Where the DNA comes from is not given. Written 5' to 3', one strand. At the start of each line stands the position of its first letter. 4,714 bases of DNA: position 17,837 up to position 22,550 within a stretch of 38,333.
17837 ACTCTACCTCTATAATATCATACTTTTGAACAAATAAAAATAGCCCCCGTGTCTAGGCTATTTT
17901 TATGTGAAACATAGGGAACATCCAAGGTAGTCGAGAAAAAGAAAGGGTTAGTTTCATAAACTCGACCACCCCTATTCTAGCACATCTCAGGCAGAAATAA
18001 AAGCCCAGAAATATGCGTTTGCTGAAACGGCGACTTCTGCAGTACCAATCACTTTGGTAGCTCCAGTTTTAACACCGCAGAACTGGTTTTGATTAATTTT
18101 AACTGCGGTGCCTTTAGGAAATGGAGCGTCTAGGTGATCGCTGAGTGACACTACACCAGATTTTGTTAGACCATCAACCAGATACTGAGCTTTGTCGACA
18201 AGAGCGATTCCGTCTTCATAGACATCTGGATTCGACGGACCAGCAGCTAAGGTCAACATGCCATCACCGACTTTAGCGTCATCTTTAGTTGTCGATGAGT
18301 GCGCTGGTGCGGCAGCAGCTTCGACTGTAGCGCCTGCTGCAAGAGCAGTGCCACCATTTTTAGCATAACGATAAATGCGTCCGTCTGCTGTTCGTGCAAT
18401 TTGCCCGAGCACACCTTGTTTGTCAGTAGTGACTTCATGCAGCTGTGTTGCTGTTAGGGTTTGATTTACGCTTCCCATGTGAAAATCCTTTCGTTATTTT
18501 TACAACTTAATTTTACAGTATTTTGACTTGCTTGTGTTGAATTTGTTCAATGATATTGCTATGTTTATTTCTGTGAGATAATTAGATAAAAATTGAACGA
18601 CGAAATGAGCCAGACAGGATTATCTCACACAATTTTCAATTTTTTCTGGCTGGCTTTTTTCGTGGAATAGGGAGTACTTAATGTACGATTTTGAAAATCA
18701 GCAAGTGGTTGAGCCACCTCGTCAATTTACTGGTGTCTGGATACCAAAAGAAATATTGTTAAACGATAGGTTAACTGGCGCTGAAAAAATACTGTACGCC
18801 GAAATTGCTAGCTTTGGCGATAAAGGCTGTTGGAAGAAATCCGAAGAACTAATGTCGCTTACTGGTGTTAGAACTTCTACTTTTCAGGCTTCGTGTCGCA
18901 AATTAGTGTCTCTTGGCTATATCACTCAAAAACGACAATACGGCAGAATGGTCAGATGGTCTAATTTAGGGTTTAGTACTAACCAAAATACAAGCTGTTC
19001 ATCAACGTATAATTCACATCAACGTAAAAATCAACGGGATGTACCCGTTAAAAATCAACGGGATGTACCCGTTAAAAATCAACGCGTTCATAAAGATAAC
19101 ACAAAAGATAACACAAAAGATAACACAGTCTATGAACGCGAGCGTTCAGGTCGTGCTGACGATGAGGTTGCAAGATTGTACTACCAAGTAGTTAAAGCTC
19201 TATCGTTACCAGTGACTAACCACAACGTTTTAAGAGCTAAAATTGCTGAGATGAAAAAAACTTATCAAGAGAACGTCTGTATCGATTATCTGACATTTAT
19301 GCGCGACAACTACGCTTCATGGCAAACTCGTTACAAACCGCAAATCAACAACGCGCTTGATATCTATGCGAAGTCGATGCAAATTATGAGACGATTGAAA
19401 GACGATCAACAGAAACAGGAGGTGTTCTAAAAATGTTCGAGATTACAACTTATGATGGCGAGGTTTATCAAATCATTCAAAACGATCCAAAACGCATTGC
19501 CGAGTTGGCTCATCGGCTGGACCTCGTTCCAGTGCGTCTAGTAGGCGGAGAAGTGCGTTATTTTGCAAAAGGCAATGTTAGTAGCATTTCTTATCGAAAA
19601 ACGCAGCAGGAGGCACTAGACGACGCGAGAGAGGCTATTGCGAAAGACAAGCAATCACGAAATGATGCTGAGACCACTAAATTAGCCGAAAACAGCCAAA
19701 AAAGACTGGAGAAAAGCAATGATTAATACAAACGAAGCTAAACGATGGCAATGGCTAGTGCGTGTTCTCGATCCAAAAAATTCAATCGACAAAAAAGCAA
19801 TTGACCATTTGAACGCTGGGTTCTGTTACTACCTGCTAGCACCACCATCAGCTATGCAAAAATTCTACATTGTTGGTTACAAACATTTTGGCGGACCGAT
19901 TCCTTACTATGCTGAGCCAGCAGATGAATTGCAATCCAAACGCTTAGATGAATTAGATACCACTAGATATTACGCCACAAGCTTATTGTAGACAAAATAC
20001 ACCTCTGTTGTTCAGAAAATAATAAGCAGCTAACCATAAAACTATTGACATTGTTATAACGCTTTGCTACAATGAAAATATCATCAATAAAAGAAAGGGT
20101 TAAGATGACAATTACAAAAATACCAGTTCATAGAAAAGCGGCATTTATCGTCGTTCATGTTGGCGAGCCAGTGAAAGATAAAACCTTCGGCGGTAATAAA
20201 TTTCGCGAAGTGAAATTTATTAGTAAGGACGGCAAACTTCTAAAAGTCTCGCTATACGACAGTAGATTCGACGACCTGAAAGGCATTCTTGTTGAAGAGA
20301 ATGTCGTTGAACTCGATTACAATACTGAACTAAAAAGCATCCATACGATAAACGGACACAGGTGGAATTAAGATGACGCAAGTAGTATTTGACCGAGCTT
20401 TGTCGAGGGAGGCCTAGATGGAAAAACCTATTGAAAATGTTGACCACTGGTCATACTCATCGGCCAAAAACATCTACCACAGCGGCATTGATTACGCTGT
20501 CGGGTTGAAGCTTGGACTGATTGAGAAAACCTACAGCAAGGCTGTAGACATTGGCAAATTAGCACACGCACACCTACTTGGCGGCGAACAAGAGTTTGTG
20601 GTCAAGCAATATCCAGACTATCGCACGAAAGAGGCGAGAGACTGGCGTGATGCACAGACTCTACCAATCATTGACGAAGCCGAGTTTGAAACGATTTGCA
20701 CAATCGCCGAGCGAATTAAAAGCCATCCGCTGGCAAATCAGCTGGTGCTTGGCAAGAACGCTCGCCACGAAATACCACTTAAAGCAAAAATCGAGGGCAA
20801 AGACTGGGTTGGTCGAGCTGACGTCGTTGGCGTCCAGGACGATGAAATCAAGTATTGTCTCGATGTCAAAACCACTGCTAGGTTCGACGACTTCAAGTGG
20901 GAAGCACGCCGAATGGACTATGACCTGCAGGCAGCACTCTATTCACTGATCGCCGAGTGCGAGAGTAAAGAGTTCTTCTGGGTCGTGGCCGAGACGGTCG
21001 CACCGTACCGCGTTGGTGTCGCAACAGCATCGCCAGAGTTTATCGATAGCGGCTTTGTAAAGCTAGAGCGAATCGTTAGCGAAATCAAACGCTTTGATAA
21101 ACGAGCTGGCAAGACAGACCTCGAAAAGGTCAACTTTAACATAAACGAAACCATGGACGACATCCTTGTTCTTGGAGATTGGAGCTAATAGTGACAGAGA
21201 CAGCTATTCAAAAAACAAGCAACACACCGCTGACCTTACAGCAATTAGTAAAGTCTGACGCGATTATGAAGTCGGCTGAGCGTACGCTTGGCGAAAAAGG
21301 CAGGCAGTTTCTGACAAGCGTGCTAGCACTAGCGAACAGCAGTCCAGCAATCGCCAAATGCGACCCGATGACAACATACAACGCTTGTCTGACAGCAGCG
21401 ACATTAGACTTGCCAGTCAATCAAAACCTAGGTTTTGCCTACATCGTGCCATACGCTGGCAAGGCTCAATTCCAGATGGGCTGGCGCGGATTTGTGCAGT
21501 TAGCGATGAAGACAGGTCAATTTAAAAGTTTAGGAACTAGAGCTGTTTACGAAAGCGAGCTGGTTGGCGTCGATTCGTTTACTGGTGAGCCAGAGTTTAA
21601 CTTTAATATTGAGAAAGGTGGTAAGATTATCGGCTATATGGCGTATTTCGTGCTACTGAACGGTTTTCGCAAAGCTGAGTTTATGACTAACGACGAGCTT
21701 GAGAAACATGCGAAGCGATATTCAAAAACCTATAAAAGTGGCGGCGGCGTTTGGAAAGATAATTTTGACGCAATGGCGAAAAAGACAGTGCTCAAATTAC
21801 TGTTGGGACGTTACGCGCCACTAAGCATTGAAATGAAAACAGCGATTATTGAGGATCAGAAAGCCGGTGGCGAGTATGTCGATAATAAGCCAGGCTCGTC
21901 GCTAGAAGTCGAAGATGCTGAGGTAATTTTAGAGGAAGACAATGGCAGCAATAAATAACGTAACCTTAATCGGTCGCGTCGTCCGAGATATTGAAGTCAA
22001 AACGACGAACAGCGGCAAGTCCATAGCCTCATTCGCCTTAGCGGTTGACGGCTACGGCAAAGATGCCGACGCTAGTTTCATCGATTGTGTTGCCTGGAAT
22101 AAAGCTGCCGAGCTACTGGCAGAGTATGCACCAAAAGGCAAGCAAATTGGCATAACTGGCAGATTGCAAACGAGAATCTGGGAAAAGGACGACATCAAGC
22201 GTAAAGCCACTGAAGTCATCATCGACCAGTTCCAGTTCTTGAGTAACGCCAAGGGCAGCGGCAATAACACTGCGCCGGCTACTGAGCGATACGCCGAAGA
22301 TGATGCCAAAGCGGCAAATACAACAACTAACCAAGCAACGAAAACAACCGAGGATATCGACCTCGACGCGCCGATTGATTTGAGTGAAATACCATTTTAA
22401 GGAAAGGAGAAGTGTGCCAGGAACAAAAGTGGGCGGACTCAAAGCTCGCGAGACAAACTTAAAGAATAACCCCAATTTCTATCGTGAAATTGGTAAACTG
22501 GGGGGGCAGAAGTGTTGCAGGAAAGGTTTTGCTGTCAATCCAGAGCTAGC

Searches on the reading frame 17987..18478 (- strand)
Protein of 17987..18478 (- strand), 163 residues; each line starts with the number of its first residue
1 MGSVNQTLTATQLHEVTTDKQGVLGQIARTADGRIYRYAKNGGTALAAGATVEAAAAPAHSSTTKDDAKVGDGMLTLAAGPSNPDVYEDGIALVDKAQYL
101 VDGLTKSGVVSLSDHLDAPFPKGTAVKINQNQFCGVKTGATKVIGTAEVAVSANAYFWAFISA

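Call 3: search_protein_families(library=pfam, proteins=[window:17987-18478:-], max_evalue=1)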
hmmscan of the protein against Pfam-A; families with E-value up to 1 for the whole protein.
window:17987-18478:- (163 aa): 1 family
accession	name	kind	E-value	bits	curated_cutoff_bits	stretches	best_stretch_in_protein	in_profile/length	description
PF17789.7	MG4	-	0.069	13.8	24.7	1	92-151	2-60/95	Macroglobulin domain MG4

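Call 4: search_protein_families(library=phrogs, proteins=[window:17987-18478:-], max_evalue=0.01)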
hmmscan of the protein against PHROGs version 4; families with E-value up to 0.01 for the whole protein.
window:17987-18478:- (163 aa): 1 family
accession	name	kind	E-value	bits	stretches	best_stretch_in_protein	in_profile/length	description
phrog_26298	-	head and packaging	0.0035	18.5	0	21-55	47-81/114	virion structural protein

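Call 62: search_solved_structures(query=A5, max_evalue=1)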
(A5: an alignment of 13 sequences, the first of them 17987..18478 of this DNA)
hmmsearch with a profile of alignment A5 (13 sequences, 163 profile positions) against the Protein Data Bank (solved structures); distinct sequences matched with E-value up to 1: 1.
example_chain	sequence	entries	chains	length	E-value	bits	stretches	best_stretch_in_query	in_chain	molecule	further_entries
6fwv_A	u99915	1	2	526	0.18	15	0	123-158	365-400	Collagen Adhesion protein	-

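Call 64: search_protein_families(library=phrogs, alignment_id=A5, max_evalue=0.01)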
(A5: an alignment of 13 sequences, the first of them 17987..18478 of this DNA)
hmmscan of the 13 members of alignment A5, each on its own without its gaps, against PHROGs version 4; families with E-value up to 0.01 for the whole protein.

A. member 1, window:17987-18478:- (163 aa): 1 family
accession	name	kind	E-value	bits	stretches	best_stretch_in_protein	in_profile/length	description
phrog_26298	-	head and packaging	0.0035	18.5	0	21-55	47-81/114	virion structural protein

B. families by the number of members that match (of 13 scanned): 1 family
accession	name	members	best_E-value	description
phrog_26298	-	6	8.1e-08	virion structural protein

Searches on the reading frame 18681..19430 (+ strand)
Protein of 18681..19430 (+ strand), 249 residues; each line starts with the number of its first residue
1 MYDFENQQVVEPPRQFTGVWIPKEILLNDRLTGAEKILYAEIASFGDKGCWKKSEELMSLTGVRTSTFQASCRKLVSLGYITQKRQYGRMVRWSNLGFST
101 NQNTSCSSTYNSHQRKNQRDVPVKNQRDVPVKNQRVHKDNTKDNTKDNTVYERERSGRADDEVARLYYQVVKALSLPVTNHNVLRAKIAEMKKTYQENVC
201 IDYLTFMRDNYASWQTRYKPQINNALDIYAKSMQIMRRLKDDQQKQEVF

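Call 12: search_protein_families(library=phrogs, proteins=[window:18681-19430:+], max_evalue=0.001)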
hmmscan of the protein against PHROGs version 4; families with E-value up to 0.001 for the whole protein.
window:18681-19430:+ (249 aa): 7 families
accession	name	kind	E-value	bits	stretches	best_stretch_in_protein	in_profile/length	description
phrog_270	-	DNA, RNA and nucleotide metabolism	1.4e-12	48.7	1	14-154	28-170/383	replication initiation protein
phrog_186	-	DNA, RNA and nucleotide metabolism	9.7e-09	36.3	1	19-214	23-196/308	DnaD-like helicase loader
phrog_678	-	DNA, RNA and nucleotide metabolism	1.7e-07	32.1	1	20-148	66-192/346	replication initiation O-like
phrog_345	-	DNA, RNA and nucleotide metabolism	2.1e-07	32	1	47-174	62-208/297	replication initiation O-like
phrog_19658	-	DNA, RNA and nucleotide metabolism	3.1e-07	31.2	1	27-195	13-200/283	replication initiation protein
phrog_428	-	DNA, RNA and nucleotide metabolism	9e-06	26.1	1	19-149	91-218/455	replication initiation protein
phrog_391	-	DNA, RNA and nucleotide metabolism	0.00018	22.2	1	43-159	27-159/298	replication initiation O-like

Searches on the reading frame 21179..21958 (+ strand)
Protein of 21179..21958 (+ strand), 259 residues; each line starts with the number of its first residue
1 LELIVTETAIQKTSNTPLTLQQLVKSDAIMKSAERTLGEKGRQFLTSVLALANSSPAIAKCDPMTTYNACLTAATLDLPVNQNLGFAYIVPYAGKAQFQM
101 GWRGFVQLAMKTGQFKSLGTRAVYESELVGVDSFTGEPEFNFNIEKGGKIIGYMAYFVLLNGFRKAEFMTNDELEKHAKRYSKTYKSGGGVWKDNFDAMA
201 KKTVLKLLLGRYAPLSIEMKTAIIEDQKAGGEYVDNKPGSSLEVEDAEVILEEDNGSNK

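Call 12: search_protein_families(library=phrogs, proteins=[window:21179-21958:+], max_evalue=0.001)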
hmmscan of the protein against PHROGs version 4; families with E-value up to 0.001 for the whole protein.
window:21179-21958:+ (259 aa): 3 families
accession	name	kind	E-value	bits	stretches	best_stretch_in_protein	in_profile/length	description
phrog_148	-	DNA, RNA and nucleotide metabolism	1.4e-72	246.4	1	11-251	20-263/387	RecT-like ssDNA annealing protein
phrog_19737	-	unknown function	3.1e-28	99.2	1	14-115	6-107/108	-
phrog_34786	-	unknown function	1.8e-06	29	1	41-97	52-108/116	-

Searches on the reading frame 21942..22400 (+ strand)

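Call 12: search_protein_families(library=phrogs, proteins=[window:21942-22400:+], max_evalue=0.001)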
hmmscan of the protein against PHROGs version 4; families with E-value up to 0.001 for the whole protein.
window:21942-22400:+ (152 aa): 5 families
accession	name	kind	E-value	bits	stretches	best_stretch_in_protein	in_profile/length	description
phrog_44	-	DNA, RNA and nucleotide metabolism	4.2e-40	139.2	1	1-139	84-221/271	single strand DNA binding protein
phrog_25370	-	unknown function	4.2e-07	30.6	1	4-36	2-34/48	-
phrog_12631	-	DNA, RNA and nucleotide metabolism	1.1e-06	29.8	1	3-37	29-63/78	single strand DNA binding protein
phrog_26861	-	unknown function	3.1e-05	24.3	1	6-83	136-211/242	-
phrog_27667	-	DNA, RNA and nucleotide metabolism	0.00022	22.4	1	69-108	2-42/61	single strand DNA binding protein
